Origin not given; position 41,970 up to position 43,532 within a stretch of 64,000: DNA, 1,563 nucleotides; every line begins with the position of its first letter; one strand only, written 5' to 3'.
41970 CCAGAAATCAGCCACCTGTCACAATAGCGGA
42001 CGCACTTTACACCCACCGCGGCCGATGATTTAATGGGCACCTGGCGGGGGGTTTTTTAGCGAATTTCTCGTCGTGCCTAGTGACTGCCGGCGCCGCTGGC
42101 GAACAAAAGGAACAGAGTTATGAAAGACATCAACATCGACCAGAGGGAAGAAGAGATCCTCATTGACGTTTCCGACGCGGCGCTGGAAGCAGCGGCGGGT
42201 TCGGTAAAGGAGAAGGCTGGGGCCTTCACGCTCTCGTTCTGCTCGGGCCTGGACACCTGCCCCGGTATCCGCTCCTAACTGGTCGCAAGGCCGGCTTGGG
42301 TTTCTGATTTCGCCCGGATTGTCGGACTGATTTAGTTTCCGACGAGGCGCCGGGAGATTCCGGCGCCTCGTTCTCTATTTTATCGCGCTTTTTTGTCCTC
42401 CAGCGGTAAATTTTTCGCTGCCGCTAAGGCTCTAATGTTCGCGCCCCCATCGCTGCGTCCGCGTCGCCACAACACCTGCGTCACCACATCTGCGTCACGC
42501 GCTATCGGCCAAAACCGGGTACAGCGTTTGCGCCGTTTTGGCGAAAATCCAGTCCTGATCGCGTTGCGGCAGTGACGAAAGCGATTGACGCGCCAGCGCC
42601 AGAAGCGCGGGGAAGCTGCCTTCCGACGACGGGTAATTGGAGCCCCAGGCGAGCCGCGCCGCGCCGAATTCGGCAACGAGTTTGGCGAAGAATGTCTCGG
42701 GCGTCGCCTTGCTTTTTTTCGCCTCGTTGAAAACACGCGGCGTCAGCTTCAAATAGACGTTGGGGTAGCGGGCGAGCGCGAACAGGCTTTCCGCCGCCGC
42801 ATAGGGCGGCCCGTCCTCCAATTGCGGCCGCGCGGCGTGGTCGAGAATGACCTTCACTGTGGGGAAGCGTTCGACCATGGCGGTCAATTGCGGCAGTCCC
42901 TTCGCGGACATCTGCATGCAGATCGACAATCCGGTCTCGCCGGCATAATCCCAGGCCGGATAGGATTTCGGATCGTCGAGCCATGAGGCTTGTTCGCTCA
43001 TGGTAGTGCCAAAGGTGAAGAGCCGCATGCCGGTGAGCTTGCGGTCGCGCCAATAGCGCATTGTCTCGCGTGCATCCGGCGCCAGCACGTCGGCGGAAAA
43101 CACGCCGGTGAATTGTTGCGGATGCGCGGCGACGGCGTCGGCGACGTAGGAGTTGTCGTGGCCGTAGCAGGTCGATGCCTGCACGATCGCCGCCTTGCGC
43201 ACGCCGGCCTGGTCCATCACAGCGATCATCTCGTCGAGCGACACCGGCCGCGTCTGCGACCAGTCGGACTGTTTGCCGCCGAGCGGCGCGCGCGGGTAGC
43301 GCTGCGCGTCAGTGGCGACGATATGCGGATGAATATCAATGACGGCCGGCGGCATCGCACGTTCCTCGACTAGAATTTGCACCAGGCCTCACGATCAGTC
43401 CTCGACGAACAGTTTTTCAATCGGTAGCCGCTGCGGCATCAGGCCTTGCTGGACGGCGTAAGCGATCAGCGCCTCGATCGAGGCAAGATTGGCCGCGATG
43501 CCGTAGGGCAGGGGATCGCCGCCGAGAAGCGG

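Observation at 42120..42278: Unlisted 52-aa lanthipeptide-precursor-like gene facing the LanM gene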

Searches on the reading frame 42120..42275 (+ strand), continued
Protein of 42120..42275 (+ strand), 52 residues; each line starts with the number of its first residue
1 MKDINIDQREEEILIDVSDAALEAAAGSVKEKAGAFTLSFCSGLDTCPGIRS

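Call 44: search_solved_structures(query=L002:4479-7724:-, max_evalue=0.001, show_alignments=1)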
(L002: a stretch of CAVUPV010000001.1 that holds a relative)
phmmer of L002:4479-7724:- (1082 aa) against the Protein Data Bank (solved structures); distinct sequences matched with E-value up to 0.001: 3.
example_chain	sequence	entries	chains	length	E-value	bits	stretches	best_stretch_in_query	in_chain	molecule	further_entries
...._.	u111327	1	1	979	2e-59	204.7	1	194-1081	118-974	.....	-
5dzt_A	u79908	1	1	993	4.7e-25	90.9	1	222-543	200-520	CylM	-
6wq1_A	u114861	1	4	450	4.8e-05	24.6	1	725-956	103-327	LanC-like protein 2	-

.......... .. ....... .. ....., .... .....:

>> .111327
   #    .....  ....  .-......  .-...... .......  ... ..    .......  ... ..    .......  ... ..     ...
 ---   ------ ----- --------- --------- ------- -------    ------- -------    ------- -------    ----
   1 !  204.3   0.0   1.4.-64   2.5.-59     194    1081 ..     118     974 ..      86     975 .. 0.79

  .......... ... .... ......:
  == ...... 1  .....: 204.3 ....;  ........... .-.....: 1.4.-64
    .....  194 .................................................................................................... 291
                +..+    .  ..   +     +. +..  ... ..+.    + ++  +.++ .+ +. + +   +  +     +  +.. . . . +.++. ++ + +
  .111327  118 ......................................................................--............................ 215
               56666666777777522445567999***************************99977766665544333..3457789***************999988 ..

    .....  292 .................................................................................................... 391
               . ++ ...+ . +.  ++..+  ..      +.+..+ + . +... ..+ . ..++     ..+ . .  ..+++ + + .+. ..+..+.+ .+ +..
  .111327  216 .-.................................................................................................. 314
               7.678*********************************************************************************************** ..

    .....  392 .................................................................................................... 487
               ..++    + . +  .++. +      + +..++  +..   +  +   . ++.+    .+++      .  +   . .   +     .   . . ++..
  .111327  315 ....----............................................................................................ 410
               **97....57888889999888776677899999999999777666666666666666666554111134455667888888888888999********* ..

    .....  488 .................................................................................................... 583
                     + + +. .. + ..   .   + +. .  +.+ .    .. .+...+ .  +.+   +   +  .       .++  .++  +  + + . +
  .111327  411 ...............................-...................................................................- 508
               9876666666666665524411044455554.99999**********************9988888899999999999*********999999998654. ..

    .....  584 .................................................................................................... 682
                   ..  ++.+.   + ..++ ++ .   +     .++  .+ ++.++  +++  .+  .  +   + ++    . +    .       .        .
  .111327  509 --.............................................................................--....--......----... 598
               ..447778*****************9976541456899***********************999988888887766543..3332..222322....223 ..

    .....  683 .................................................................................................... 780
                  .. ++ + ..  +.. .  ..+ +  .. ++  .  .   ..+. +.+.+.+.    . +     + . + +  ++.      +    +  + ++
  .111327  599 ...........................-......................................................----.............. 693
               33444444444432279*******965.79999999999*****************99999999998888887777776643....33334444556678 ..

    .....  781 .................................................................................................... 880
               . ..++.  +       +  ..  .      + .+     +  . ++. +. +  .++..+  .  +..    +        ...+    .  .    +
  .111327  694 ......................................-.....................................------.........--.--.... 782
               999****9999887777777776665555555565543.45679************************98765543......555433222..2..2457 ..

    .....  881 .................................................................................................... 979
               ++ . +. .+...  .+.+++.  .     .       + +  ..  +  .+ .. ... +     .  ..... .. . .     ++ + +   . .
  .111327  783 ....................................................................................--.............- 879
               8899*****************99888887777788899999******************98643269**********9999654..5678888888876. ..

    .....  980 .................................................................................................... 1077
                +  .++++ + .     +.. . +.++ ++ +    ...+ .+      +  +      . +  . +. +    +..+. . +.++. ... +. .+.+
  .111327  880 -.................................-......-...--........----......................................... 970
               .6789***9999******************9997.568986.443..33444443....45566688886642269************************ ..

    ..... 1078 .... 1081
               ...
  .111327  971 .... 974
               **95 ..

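Call 60: search_protein_representatives(alignment_id=A1)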
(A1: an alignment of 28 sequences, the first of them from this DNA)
Query: 28 sequences, 53 profile positions. Proteins with E-value up to 0.001 (for the whole library): 841; up to 1e-10: 115; up to 1e-30: 1. The best 150 are listed.
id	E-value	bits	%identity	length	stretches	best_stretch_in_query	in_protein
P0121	6.1e-31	122.0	-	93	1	1-50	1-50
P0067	3.1e-29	116.6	-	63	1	1-50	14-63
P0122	2.1e-28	113.9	-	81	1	1-53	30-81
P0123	4.1e-25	103.4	-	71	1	4-50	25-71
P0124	4.1e-22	93.8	-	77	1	5-50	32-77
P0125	9.4e-22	92.6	-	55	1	4-53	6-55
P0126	1.4e-20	88.9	-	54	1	1-53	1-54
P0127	6.9e-20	86.6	-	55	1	1-50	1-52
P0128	1.2e-19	85.9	-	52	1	4-50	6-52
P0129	1.3e-19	85.7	-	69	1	5-50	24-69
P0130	2.0e-19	85.2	-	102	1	1-50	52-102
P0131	5.4e-19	83.8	-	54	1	12-50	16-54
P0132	9.8e-19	83.0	-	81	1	4-50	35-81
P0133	1.1e-18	82.9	-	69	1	1-50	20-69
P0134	2.3e-18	81.7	-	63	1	1-52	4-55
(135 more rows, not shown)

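Call 68: search_dna_similar(query=window:42120-42275:+, collection=plasmids, mode=protein, max_evalue=0.001, max_rows=10)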
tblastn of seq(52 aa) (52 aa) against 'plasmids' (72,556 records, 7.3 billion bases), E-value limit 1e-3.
No match.

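Call 69: find_homologous_proteins(query=L002:4479-7724:-, max_evalue=1e-50)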
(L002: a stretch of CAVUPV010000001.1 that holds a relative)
Query L002:4479-7724:- (1082 aa): 1332 proteins with E <= 1e-50 among 8000 candidates; the best 120 are listed.
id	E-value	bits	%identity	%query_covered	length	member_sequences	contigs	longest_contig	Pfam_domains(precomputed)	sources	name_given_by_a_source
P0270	0.0e+0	2386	99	99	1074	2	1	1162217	PF13575.13,PF05147.20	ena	-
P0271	0.0e+0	2256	94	99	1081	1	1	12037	PF13575.13,PF05147.20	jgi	jgi:type 2 lantibiotic biosynthesis protein LanM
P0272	0.0e+0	2118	88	99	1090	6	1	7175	PF13575.13,PF05147.20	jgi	jgi:type 2 lantibiotic biosynthesis protein LanM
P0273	0.0e+0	1943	99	81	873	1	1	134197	PF13575.13,PF05147.20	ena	-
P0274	0.0e+0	1857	78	100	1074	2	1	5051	PF13575.13,PF05147.20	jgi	jgi:type 2 lantibiotic biosynthesis protein LanM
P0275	0.0e+0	1750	74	99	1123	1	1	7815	PF13575.13,PF05147.20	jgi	jgi:type 2 lantibiotic biosynthesis protein LanM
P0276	0.0e+0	1742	73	99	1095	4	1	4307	PF13575.13,PF05147.20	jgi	jgi:type 2 lantibiotic biosynthesis protein LanM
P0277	0.0e+0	1734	74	99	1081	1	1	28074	PF13575.13,PF05147.20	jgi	jgi:type 2 lantibiotic biosynthesis protein LanM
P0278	0.0e+0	1734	74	99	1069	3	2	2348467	PF13575.13,PF05147.20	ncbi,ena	-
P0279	0.0e+0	1716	72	99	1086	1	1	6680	PF13575.13,PF05147.20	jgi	-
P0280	0.0e+0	1708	72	99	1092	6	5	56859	PF13575.13,PF05147.20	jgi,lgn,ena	jgi:type 2 lantibiotic biosynthesis protein LanM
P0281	0.0e+0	1696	72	99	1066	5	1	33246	PF13575.13,PF05147.20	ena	-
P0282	0.0e+0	1686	72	99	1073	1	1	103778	PF13575.13,PF05147.20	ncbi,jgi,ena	jgi:type 2 lantibiotic biosynthesis protein LanM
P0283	0.0e+0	1666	73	98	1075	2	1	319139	PF13575.13,PF05147.20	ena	-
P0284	0.0e+0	1661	73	98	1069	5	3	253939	PF13575.13,PF05147.20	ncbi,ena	-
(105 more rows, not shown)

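Call 71: search_protein_families(library=pfam, proteins=[L024:645-2786:+, L024:7225-7800:+, L024:5742-6761:+, L024:8548-9735:+, L017:6655-7845:-, L036:6738-7562:+, L036:8313-9320:+, L035:6147-7958:+, L035:8290-9147:+, L023:4555-5703:-], max_evalue=0.001)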
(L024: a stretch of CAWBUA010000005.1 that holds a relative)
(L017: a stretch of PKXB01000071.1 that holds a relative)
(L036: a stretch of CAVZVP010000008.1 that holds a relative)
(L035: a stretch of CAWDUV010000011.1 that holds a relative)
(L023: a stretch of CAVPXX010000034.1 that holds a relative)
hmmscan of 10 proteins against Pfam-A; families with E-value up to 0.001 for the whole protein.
L024:645-2786:+ (714 aa): 1 family
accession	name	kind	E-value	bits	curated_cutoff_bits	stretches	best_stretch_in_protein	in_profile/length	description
PF03030.21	H_PPase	-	5.9e-263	874.8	29.7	1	19-708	2-645/645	Inorganic H+ pyrophosphatase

L024:7225-7800:+ (192 aa): 2 families
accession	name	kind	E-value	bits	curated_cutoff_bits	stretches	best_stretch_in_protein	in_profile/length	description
PF13411.12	MerR_1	-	2.5e-23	82.4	21.6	1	17-85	2-68/69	MerR HTH family regulatory protein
PF00376.29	MerR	-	1.2e-06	28.7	28.2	1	17-54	1-38/38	MerR family regulatory protein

L024:5742-6761:+ (340 aa): 3 families
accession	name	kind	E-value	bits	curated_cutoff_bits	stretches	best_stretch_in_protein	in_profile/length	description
PF08541.16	ACP_syn_III_C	-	1.3e-36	125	26.6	1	252-340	2-90/90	3-Oxoacyl-[acyl-carrier-protein (ACP)] synthase III C terminal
PF08545.16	ACP_syn_III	-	3.7e-31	107.3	24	1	124-207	1-80/80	3-Oxoacyl-[acyl-carrier-protein (ACP)] synthase III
PF00108.29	Thiolase_N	-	1.6e-05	24.8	26.4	1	67-162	21-117/260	Thiolase, N-terminal domain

L024:8548-9735:+ (396 aa): 2 families
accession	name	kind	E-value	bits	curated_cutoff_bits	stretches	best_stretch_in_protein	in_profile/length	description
PF22691.2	Thiolase_C_1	-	1.7e-50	170.9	28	1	264-395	12-144/144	Thiolase C-terminal domain-like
PF00108.29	Thiolase_N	-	1.2e-07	31.8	26.4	1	32-233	22-256/260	Thiolase, N-terminal domain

L017:6655-7845:- (397 aa): 1 family
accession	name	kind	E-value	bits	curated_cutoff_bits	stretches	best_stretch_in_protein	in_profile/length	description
PF01734.28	Patatin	-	8.3e-28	98.3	27.7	1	33-229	1-186/191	Patatin-like phospholipase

L036:6738-7562:+ (275 aa): 1 family
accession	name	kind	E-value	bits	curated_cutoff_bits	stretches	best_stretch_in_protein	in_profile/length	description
PF02633.19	Creatininase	-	1e-54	186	31.3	1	17-253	2-235/238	Creatinine amidohydrolase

L036:8313-9320:+ (336 aa): 1 family
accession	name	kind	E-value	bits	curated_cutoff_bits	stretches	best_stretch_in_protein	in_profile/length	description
PF03401.19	TctC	-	6.5e-77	259.2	27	1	62-330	2-271/274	Tripartite tricarboxylate transporter family receptor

L035:6147-7958:+ (604 aa): 6 families
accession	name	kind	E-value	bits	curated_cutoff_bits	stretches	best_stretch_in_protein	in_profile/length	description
PF12806.12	Acyl-CoA_dh_C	-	3.6e-34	118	30.3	1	475-600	1-124/124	Acetyl-CoA dehydrogenase C-terminal like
PF00441.29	Acyl-CoA_dh_1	-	1.5e-16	61.3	22.4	1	290-459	1-145/150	Acyl-CoA dehydrogenase, C-terminal domain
PF02771.21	Acyl-CoA_dh_N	-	5.4e-14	53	22.9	1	88-165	34-112/113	Acyl-CoA dehydrogenase, N-terminal domain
PF02770.24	Acyl-CoA_dh_M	-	1.4e-12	48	33.3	1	171-279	2-95/97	Acyl-CoA dehydrogenase, middle domain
PF22924.1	ACOX_C_alpha1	-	1.9e-08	34.7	27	1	303-454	7-159/169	Acyl-CoA oxidase, C-alpha1 domain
PF08028.16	Acyl-CoA_dh_2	-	0.00013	22.7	22.7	1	314-452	10-133/134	Acyl-CoA dehydrogenase, C-terminal domain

L035:8290-9147:+ (286 aa): 0 families

L023:4555-5703:- (383 aa): 2 families
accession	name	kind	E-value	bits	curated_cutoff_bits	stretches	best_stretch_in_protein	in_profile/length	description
PF13751.12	DDE_Tnp_1_6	-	3.6e-18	66.5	25.1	1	253-368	1-124/125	Transposase DDE domain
PF01609.27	DDE_Tnp_1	-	9.5e-13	48.8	23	1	144-365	26-200/200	Transposase DDE domain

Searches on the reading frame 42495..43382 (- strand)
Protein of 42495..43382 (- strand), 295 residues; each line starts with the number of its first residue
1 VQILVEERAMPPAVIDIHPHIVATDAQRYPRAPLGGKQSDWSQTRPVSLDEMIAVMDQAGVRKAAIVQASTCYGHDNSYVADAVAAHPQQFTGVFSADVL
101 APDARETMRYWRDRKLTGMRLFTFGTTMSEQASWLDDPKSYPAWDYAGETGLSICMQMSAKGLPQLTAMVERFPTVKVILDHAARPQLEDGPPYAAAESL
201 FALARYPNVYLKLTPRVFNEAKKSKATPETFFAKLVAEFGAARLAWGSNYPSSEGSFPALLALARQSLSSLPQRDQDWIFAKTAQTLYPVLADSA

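Call 5: search_protein_families(library=ncbifam, proteins=[window:42495-43382:-], max_evalue=1)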
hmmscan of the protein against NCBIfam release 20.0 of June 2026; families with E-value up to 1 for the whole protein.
window:42495-43382:- (295 aa): 2 families
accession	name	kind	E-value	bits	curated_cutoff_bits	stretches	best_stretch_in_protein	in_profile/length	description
NF042924.1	SlmHylase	equivalog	3.7e-13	49.3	500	1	9-253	25-256/299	4-sulfomuconolactone hydrolase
NF052480.1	FuconLaconase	equivalog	7.6e-11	42.1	400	1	15-289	3-285/287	L-fucono-1,5-lactonase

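Call 6: search_protein_families(library=pfam, proteins=[window:42495-43382:-], max_evalue=1)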
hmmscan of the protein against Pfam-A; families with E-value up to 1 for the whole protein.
window:42495-43382:- (295 aa): 2 families
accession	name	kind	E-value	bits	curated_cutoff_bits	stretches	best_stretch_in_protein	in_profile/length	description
PF04909.20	Amidohydro_2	-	5.6e-34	118.6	26.4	1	15-289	1-288/289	Amidohydrolase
PF12876.13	Cellulase-like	-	0.12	12.1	25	1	11-95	34-119/355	Sugar-binding cellulase-like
